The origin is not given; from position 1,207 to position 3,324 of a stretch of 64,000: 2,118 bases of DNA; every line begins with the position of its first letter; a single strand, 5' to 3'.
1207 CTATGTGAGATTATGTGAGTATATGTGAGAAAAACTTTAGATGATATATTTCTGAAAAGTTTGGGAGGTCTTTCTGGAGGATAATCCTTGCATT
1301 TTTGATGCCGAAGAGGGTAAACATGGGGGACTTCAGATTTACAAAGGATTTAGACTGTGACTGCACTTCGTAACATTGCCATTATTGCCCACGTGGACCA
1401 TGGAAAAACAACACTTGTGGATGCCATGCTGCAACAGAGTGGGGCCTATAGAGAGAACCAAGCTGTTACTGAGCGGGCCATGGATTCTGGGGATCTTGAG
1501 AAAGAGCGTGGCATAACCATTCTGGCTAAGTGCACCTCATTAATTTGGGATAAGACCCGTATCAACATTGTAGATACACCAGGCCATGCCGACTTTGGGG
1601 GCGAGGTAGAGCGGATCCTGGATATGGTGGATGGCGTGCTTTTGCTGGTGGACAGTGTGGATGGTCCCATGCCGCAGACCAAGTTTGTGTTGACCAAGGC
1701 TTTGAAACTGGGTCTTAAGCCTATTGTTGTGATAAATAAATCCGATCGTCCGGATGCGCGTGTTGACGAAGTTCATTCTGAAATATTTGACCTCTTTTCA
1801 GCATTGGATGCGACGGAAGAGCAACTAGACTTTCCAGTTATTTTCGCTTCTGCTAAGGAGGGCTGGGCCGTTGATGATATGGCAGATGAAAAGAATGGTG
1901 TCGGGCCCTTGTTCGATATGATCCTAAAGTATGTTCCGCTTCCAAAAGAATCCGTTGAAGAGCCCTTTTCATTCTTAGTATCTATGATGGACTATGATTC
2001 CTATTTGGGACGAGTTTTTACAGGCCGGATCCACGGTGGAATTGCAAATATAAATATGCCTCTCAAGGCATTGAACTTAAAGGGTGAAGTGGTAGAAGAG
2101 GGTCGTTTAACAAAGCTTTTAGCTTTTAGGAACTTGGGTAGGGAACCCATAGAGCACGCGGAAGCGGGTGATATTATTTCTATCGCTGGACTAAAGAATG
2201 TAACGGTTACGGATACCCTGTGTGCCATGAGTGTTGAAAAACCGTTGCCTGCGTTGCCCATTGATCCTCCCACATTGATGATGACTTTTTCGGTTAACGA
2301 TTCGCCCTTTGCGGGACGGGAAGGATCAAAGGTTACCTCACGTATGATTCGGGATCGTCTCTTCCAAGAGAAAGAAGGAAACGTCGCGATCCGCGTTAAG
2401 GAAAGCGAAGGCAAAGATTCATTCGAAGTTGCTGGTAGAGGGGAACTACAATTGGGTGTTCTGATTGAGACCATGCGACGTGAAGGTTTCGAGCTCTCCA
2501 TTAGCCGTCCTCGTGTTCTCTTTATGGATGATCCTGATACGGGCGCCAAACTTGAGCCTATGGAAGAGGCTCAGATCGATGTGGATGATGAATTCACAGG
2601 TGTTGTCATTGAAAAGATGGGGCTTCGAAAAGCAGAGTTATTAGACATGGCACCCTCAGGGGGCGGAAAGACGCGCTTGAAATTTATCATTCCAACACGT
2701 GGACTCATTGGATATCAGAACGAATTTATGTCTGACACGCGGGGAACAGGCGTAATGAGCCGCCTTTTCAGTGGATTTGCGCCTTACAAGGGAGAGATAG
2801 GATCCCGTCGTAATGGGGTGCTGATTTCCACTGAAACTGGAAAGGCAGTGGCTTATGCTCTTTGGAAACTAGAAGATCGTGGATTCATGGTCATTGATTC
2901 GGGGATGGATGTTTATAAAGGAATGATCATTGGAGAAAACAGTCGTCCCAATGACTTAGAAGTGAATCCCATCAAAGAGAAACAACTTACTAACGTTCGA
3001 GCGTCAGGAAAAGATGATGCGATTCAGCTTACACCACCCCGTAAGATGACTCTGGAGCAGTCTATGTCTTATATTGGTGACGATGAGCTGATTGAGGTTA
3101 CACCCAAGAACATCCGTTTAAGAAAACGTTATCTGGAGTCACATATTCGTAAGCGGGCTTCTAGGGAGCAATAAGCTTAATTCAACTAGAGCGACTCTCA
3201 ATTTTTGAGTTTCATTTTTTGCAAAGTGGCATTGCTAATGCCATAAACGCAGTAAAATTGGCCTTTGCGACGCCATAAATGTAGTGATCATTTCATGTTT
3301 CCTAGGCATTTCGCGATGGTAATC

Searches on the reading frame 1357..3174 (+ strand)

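Call 62: search_protein_families(library=pfam, proteins=[window:1357-3174:+], max_evalue=0.0001)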
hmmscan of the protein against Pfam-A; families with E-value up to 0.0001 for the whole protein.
window:1357-3174:+ (605 aa): 6 families
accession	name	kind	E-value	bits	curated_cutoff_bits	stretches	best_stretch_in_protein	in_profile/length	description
PF00009.33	GTP_EFTU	-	5.4e-57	192.9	26.5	1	4-194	3-187/188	Elongation factor Tu GTP binding domain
PF21018.2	BipA_C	-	2.6e-48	162.8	23.8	1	486-594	1-109/110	TypA/BipA C-terminal domain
PF00679.30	EFG_C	-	2e-21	76.3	27.9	1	399-482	3-86/89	Elongation factor G C-terminus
PF03144.31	GTP_EFTU_D2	-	1.2e-08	35.7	30.3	1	218-289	1-73/73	Elongation factor Tu domain 2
PF22042.2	EF-G_D2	-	1.8e-08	34.8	27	1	203-290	1-83/84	Elongation factor G domain 2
PF01926.29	MMR_HSR1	-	2.9e-06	27.8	21.9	1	7-128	2-113/113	50S ribosome-binding GTPase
